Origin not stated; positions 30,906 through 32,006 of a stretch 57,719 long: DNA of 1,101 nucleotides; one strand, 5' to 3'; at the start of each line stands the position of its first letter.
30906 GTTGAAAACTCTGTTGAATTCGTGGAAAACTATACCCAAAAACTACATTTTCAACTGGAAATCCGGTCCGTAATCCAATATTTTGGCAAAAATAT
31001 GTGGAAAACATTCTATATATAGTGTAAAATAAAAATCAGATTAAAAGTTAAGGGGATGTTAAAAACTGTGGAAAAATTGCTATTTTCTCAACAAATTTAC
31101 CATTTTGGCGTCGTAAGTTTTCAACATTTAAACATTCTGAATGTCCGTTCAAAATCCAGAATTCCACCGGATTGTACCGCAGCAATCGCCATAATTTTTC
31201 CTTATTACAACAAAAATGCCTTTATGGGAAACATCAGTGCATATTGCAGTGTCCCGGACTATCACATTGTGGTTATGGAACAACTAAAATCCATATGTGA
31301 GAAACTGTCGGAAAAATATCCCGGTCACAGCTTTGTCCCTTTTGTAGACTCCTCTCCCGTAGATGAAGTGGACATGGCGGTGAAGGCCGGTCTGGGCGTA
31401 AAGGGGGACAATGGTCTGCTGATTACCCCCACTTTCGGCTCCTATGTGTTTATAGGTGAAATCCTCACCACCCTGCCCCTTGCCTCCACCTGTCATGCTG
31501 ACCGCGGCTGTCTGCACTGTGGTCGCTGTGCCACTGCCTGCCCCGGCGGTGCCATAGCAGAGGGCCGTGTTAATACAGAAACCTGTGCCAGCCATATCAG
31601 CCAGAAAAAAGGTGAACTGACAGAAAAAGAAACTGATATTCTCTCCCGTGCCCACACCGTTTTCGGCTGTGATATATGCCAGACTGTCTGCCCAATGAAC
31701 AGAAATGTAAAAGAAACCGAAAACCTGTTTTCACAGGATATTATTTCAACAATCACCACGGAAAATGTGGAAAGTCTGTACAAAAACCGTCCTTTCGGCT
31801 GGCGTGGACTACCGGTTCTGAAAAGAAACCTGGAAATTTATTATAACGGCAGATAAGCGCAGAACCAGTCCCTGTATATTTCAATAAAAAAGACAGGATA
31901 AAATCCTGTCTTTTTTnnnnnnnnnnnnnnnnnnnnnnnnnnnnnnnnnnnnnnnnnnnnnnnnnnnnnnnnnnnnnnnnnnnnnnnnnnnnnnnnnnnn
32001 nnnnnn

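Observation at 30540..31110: Second dense cluster of the same box motif downstream of jag/tRNA-Thr, the likely equivalent of the B. subtilis jag-thdF DnaA-box cluster, retained at a synteny breakpoint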

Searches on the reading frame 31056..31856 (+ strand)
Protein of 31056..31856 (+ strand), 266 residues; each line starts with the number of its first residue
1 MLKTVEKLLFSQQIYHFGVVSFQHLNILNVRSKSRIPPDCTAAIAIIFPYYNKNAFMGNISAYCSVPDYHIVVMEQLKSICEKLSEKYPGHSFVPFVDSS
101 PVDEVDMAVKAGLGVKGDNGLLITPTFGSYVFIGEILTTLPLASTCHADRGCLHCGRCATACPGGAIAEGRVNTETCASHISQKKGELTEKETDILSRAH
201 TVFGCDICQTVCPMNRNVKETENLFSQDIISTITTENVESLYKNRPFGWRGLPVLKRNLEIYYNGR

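Call 7: search_protein_families(library=pfam, proteins=[window:31056-31856:+])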
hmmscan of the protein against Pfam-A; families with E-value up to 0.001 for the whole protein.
window:31056-31856:+ (266 aa): 9 families
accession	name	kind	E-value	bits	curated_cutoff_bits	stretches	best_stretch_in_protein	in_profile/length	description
PF13484.11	Fer4_16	-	5.5e-14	53.1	30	1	152-215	2-66/66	4Fe-4S double cluster binding domain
PF08331.15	QueG_DUF1730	-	7.7e-09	35.8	25.1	1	38-99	9-77/77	Epoxyqueuosine reductase QueG, DUF1730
PF13237.11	Fer4_10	-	4e-06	27.1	25.5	0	150-170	7-29/53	4Fe-4S dicluster domain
PF25160.1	LdpA_Fe-S-bd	-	6.4e-06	26.3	27.6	0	149-169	25-45/49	LdpA Fe-S cluster-binding domain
PF13187.11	Fer4_9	-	7.1e-06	26.4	27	0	151-167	36-52/52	4Fe-4S dicluster domain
PF12837.12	Fer4_6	-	0.00017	21.8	25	0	152-167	9-24/24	4Fe-4S binding domain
PF00037.32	Fer4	-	0.00019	21.6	21.1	0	152-167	8-23/24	4Fe-4S binding domain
PF12838.12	Fer4_7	-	0.00023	22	27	0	152-215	2-51/52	4Fe-4S dicluster domain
PF14697.11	Fer4_21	-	0.00047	20.7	35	0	150-215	6-54/59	4Fe-4S dicluster domain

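Call 41: find_homologous_proteins(query=window:31056-31856:+, max_evalue=1e-20)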
Query window:31056-31856:+ (266 aa): 1215 proteins with E <= 1e-20 among 1849 candidates; the best 120 are listed.
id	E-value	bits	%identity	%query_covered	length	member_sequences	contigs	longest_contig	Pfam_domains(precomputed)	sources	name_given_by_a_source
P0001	9.9e-178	607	100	98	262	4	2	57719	PF13484.12,PF08331.16,PF13237.12,PF13187.12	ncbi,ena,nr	ncbi:MAG: DUF1730 domain-containing protein [Oscillospiraceae bacterium]|nr:DUF1730 domain-containin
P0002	7.0e-148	509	86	97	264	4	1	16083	PF13484.12,PF08331.16,PF13187.12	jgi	-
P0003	8.1e-145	499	83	97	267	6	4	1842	PF13484.12,PF08331.16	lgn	-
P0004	4.1e-144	497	83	97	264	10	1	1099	PF13484.12,PF12838.13,PF08331.16,PF13187.12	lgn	-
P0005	2.2e-142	491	81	98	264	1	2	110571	PF13484.12,PF08331.16,PF13187.12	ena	-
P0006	1.6e-133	462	78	97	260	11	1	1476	PF13484.12,PF12838.13,PF08331.16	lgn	-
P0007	4.5e-133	460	78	97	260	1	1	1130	PF13484.12,PF08331.16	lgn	-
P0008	1.9e-132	458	78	98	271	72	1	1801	PF13484.12,PF08331.16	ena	-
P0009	2.8e-132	458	77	98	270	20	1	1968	PF13484.12,PF12838.13,PF08331.16,PF13183.12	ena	-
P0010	3.6e-130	451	75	99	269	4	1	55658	PF13484.12,PF08331.16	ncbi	-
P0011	5.0e-130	450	76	97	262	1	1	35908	PF13484.12,PF08331.16,PF13187.12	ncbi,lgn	-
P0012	7.6e-130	450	76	97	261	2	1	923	PF13484.12,PF12838.13,PF08331.16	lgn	-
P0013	1.6e-129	449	76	97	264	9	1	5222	PF13484.12,PF08331.16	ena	-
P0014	3.0e-129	448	75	98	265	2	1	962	PF13484.12,PF08331.16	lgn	-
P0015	1.9e-128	445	74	97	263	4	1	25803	PF13484.12,PF08331.16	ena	-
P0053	4.2e-106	372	64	97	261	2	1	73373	PF13484.12,PF08331.16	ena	-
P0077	4.2e-100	352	62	97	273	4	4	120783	PF13484.12,PF08331.16,PF13237.12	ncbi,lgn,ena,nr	ncbi:MAG: epoxyqueuosine reductase [Oscillospiraceae bacterium]|nr:epoxyqueuosine reductase [Oscillo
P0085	1.4e-96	341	57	97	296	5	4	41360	PF00037.33,PF13484.12,PF08331.16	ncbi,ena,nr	ncbi:MAG: epoxyqueuosine reductase [Oscillospiraceae bacterium]|nr:epoxyqueuosine reductase [Oscillo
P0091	2.3e-95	337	60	98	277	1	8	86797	PF00037.33,PF13484.12,PF12838.13,PF08331.16,PF13237.12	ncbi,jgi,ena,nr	ncbi:MAG: epoxyqueuosine reductase [Ruminococcaceae bacterium]|nr:epoxyqueuosine reductase [Oscillos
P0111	2.0e-90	321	56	93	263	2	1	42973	PF13484.12,PF08331.16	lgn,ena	-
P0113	9.7e-90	318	51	98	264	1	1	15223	PF14697.12,PF00037.33,PF13484.12,PF12838.13,PF08331.16,PF13187.12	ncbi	-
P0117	1.0e-84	302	50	98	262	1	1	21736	PF14697.12,PF00037.33,PF13484.12,PF12838.13,PF08331.16,PF13187.12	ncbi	-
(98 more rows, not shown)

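Call 42: find_encoding_contigs(protein=P0077, flank=10000, max_places=2)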
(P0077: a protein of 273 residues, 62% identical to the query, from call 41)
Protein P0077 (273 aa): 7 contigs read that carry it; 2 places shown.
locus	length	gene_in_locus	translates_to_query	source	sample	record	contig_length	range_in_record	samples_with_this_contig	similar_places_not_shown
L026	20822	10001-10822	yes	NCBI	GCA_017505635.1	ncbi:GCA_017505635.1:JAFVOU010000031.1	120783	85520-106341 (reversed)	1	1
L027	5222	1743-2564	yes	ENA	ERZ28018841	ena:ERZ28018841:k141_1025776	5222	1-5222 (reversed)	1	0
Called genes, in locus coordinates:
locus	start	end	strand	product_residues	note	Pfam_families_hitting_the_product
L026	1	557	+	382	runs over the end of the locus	PF00089:Trypsin, PF13365:Trypsin_2, PF13180:PDZ_2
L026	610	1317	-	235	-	PF06325:PrmA (weak), PF05175:MTS, PF02475:TRM5-TYW2_MTfase, PF13847:Methyltransf_31, PF08241:Methyltransf_11 (faint), PF13649:Methyltransf_25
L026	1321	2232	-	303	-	PF06325:PrmA, PF05175:MTS, PF02475:TRM5-TYW2_MTfase, PF13649:Methyltransf_25, PF13847:Methyltransf_31, PF08242:Methyltransf_12 (weak)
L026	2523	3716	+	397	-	PF00155:Aminotran_1_2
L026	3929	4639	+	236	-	PF07314:Lit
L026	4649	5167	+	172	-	PF13353:Fer4_12, PF04055:Radical_SAM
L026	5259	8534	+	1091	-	PF23310:TPR_27 (faint), PF08238:Sel1 (weak)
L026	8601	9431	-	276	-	PF10609:ParA, PF01656:CbiA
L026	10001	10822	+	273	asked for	PF08331:QueG_DUF1730, PF13237:Fer4_10 (faint), PF13484:Fer4_16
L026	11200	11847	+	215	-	PF00834:Ribul_P_3_epim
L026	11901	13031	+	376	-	PF03116:NQR2_RnfD_RnfE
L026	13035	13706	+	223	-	PF02508:Rnf-Nqr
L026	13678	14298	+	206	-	PF02508:Rnf-Nqr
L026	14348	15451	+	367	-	PF13200:DUF4015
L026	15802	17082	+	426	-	PF01979:Amidohydro_1, PF07969:Amidohydro_3 (faint), PF12890:DHOase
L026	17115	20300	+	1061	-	PF25596:CPSase_L_D1, PF02786:CPSase_L_D2, PF07478:Dala_Dala_lig_C (weak), PF02787:CPSase_L_D3, PF25596:CPSase_L_D1, PF02786:CPSase_L_D2, PF07478:Dala_Dala_lig_C, PF02142:MGS, +4 more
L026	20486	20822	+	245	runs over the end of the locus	PF00175:NAD_binding_1, PF10418:DHODB_Fe-S_bind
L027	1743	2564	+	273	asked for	PF08331:QueG_DUF1730, PF13237:Fer4_10 (faint), PF13484:Fer4_16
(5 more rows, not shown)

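Call 43: find_encoding_contigs(protein=P0091, flank=10000, max_places=2)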
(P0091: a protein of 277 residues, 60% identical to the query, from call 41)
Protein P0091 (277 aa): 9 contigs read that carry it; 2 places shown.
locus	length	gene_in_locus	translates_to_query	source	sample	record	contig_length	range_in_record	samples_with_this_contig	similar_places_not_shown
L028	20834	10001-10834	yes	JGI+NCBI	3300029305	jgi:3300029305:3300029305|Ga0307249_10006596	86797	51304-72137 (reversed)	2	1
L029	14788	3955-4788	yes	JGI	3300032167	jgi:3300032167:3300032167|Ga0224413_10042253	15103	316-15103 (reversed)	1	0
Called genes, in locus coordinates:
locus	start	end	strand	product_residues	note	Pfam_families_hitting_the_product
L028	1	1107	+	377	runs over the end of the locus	PF00089:Trypsin, PF13365:Trypsin_2, PF13180:PDZ_2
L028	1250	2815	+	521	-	-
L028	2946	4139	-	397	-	PF00155:Aminotran_1_2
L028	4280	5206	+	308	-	PF06325:PrmA, PF05175:MTS, PF02475:TRM5-TYW2_MTfase, PF13847:Methyltransf_31, PF08241:Methyltransf_11 (weak), PF08242:Methyltransf_12 (weak), PF13649:Methyltransf_25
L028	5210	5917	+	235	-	PF01135:PCMT (weak), PF06325:PrmA (weak), PF05175:MTS, PF02475:TRM5-TYW2_MTfase, PF13847:Methyltransf_31, PF08241:Methyltransf_11 (faint), PF13649:Methyltransf_25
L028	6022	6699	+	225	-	PF07314:Lit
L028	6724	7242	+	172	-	PF13353:Fer4_12, PF04055:Radical_SAM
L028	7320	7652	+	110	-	-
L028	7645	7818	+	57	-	-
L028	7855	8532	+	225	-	PF08238:Sel1 (weak)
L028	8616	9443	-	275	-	PF10609:ParA, PF01656:CbiA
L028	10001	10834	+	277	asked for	PF08331:QueG_DUF1730 (weak), PF00037:Fer4 (weak), PF12838:Fer4_7 (faint), PF13237:Fer4_10 (faint), PF13484:Fer4_16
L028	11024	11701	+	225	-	PF00834:Ribul_P_3_epim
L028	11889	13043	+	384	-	PF03116:NQR2_RnfD_RnfE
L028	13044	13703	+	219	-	PF02508:Rnf-Nqr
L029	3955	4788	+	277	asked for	PF08331:QueG_DUF1730 (weak), PF00037:Fer4 (weak), PF12838:Fer4_7 (faint), PF13237:Fer4_10 (faint), PF13484:Fer4_16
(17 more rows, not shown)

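Call 44: find_encoding_contigs(protein=P0085, flank=10000, max_places=2)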
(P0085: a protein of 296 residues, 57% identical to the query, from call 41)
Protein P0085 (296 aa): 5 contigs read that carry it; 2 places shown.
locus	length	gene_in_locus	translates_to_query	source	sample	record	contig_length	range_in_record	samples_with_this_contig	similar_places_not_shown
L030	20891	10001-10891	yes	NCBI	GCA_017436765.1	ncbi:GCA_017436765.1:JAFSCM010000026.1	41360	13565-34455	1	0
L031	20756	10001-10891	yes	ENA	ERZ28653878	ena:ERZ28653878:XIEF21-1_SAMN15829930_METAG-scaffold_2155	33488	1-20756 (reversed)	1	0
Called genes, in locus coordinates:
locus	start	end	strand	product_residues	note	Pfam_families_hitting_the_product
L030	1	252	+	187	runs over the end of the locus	-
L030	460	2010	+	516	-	PF00672:HAMP, PF00512:HisKA, PF02518:HATPase_c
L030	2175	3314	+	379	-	PF00089:Trypsin, PF13365:Trypsin_2, PF13180:PDZ_2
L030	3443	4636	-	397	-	PF00155:Aminotran_1_2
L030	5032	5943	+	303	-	PF06325:PrmA, PF08242:Methyltransf_12 (faint), PF05175:MTS, PF02475:TRM5-TYW2_MTfase (weak), PF13649:Methyltransf_25 (weak), PF13847:Methyltransf_31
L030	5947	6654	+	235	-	PF06325:PrmA (weak), PF05175:MTS, PF02475:TRM5-TYW2_MTfase, PF13847:Methyltransf_31, PF08241:Methyltransf_11 (faint), PF13649:Methyltransf_25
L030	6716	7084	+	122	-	PF04480:DUF559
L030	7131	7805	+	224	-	PF07314:Lit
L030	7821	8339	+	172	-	PF13353:Fer4_12, PF04055:Radical_SAM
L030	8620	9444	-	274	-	PF10609:ParA, PF01656:CbiA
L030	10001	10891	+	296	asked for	PF08331:QueG_DUF1730, PF00037:Fer4 (weak), PF13484:Fer4_16 (weak)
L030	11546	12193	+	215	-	PF00834:Ribul_P_3_epim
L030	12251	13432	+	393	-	PF03116:NQR2_RnfD_RnfE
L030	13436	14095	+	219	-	PF02508:Rnf-Nqr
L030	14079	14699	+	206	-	PF02508:Rnf-Nqr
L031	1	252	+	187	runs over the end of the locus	-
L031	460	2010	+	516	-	PF00672:HAMP, PF00512:HisKA, PF02518:HATPase_c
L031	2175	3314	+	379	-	PF00089:Trypsin, PF13365:Trypsin_2, PF13180:PDZ_2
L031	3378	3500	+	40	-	-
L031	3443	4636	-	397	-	PF00155:Aminotran_1_2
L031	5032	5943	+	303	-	PF06325:PrmA, PF08242:Methyltransf_12 (faint), PF05175:MTS, PF02475:TRM5-TYW2_MTfase (weak), PF13649:Methyltransf_25 (weak), PF13847:Methyltransf_31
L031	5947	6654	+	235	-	PF06325:PrmA (weak), PF05175:MTS, PF02475:TRM5-TYW2_MTfase, PF13847:Methyltransf_31, PF08241:Methyltransf_11 (faint), PF13649:Methyltransf_25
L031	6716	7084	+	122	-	PF04480:DUF559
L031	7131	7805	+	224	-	PF07314:Lit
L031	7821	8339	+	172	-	PF13353:Fer4_12, PF04055:Radical_SAM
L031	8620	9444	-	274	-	PF10609:ParA, PF01656:CbiA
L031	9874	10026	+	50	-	-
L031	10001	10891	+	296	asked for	PF08331:QueG_DUF1730, PF00037:Fer4 (weak), PF13484:Fer4_16 (weak)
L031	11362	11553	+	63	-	-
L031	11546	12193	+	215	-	PF00834:Ribul_P_3_epim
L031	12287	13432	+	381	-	PF03116:NQR2_RnfD_RnfE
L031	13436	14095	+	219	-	PF02508:Rnf-Nqr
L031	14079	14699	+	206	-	PF02508:Rnf-Nqr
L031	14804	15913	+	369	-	PF13200:DUF4015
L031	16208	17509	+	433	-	PF01979:Amidohydro_1, PF12890:DHOase, PF07969:Amidohydro_3 (weak)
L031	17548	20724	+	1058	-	PF25596:CPSase_L_D1, PF02786:CPSase_L_D2, PF07478:Dala_Dala_lig_C (weak), PF02787:CPSase_L_D3, PF25596:CPSase_L_D1, PF02786:CPSase_L_D2, PF07478:Dala_Dala_lig_C, PF02142:MGS, +4 more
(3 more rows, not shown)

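Call 46: find_encoding_contigs(protein=P0117, flank=10000, max_places=1)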
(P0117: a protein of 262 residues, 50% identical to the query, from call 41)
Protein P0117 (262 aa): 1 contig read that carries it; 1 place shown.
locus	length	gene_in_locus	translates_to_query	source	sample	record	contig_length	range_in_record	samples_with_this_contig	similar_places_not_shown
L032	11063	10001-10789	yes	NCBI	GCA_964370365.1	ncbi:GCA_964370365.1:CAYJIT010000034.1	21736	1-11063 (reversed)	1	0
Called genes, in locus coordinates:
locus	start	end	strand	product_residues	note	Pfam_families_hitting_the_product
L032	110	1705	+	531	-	-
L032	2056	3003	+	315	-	PF00528:BPD_transp_1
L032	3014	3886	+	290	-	-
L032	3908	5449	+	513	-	PF00933:Glyco_hydro_3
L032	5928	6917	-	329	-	PF09084:NMT1, PF13379:NMT1_2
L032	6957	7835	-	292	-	PF00528:BPD_transp_1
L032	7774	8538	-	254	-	PF00005:ABC_tran, PF13304:AAA_21 (faint)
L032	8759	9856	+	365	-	PF04015:DUF362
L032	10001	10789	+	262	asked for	PF08331:QueG_DUF1730, PF13187:Fer4_9 (faint), PF14697:Fer4_21 (faint), PF00037:Fer4 (faint), PF12838:Fer4_7 (weak), PF13484:Fer4_16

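Call 47: find_encoding_contigs(protein=P0113, flank=10000, max_places=1)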
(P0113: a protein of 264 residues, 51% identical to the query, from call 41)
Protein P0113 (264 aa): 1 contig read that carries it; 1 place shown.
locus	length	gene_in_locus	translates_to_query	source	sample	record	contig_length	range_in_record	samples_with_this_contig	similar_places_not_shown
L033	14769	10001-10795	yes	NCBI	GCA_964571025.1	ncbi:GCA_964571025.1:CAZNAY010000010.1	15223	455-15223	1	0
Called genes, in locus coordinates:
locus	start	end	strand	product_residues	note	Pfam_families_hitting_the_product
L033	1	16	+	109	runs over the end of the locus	PF00825:Ribonuclease_P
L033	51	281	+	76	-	PF01809:YidD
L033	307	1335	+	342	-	PF02096:60KD_IMP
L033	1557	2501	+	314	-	PF14804:Jag_N, PF13083:KH_KhpA-B, PF01424:R3H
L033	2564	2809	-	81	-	PF01381:HTH_3 (faint)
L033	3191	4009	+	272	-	-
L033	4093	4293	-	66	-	PF00403:HMA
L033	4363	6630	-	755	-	PF00403:HMA, PF00122:E1-E2_ATPase, PF00702:Hydrolase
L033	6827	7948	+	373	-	PF01594:AI-2E_transport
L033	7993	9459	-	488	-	PF00004:AAA (weak), PF07724:AAA_2 (weak)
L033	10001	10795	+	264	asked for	PF08331:QueG_DUF1730, PF13187:Fer4_9 (faint), PF14697:Fer4_21 (faint), PF00037:Fer4 (faint), PF12838:Fer4_7 (weak), PF13484:Fer4_16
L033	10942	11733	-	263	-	PF01520:Amidase_3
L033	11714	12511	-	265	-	PF01522:Polysacc_deac_1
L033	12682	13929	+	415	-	PF00768:Peptidase_S11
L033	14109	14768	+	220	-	?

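Call 48: find_encoding_contigs(protein=P0111, flank=10000, max_places=1)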
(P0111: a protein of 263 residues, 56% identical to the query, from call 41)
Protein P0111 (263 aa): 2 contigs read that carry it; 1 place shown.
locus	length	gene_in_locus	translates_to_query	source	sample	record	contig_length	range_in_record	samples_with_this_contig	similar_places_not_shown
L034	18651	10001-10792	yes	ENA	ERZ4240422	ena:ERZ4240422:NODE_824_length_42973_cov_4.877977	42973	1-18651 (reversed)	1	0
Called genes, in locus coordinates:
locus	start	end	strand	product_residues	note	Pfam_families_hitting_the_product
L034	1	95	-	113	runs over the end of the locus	PF07085:DRTGG (weak)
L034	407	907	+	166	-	PF01257:2Fe-2S_thioredx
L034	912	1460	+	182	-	PF02518:HATPase_c, PF13589:HATPase_c_3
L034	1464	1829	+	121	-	-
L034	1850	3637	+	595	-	PF01257:2Fe-2S_thioredx, PF01512:Complex1_51K, PF10531:SLBB (weak), PF10589:NADH_4Fe-4S, PF00037:Fer4 (weak), PF12838:Fer4_7 (weak), PF13237:Fer4_10, PF13187:Fer4_9 (weak), +1 more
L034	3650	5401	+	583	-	PF13510:Fer2_4, PF12837:Fer4_6 (faint), PF10588:NADH-G_4Fe-4S_3, PF12838:Fer4_7 (weak), PF00037:Fer4 (weak), PF02906:Fe_hyd_lg_C, PF02256:Fe_hyd_SSU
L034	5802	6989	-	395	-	PF01168:Ala_racemase_N, PF00842:Ala_racemase_C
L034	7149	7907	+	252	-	PF00561:Abhydrolase_1 (faint), PF12146:Hydrolase_4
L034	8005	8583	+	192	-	PF00440:TetR_N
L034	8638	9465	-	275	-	PF10609:ParA, PF01656:CbiA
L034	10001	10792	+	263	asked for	PF08331:QueG_DUF1730, PF13484:Fer4_16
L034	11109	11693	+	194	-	PF13560:HTH_31 (weak), PF01381:HTH_3, PF12844:HTH_19 (weak)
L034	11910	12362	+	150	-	-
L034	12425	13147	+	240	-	PF17746:SfsA_N, PF03749:SfsA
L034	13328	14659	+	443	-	PF01943:Polysacc_synt (faint), PF03023:MurJ (faint), PF01554:MatE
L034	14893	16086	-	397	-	PF01996:F420_ligase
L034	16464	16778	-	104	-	PF09860:DUF2087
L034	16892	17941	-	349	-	PF14804:Jag_N, PF13083:KH_KhpA-B, PF01424:R3H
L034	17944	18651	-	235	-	?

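Call 49: find_encoding_contigs(protein=P0053, flank=10000, max_places=1)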
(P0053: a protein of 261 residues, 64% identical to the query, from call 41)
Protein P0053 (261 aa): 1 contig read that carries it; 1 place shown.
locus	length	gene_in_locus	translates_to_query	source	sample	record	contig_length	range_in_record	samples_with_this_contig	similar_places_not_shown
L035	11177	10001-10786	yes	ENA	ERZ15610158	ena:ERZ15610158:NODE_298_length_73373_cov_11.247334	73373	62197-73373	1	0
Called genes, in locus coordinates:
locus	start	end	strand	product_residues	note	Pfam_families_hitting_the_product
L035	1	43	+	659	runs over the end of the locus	PF09913:DUF2142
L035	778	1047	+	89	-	-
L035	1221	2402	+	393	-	PF13433:Peripla_BP_5, PF13458:Peripla_BP_6, PF01094:ANF_receptor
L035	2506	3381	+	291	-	PF02653:BPD_transp_2, PF01032:FecCD (weak)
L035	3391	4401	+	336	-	PF02653:BPD_transp_2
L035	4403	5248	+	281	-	PF00005:ABC_tran, PF13304:AAA_21 (faint), PF12399:BCA_ABC_TP_C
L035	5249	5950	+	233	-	PF13555:AAA_29 (faint), PF00005:ABC_tran, PF13304:AAA_21 (faint)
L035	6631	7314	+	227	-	PF07314:Lit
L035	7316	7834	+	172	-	PF13353:Fer4_12, PF04055:Radical_SAM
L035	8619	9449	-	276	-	PF10609:ParA, PF01656:CbiA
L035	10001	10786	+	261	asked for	PF08331:QueG_DUF1730 (weak), PF13484:Fer4_16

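Call 72: search_protein_families(library=ncbifam, proteins=[window:31056-31856:+], max_evalue=0.00001)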
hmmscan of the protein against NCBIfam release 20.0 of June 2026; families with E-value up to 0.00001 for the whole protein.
window:31056-31856:+ (266 aa): 2 families
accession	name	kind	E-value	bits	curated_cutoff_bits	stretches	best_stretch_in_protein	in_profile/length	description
TIGR00276.1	TIGR00276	equivalog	7e-46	156.8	200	1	53-223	82-252/337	tRNA epoxyqueuosine(34) reductase QueG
TIGR02486.1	RDH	subfamily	1.1e-15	58.4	160.35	1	100-217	149-280/314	reductive dehalogenase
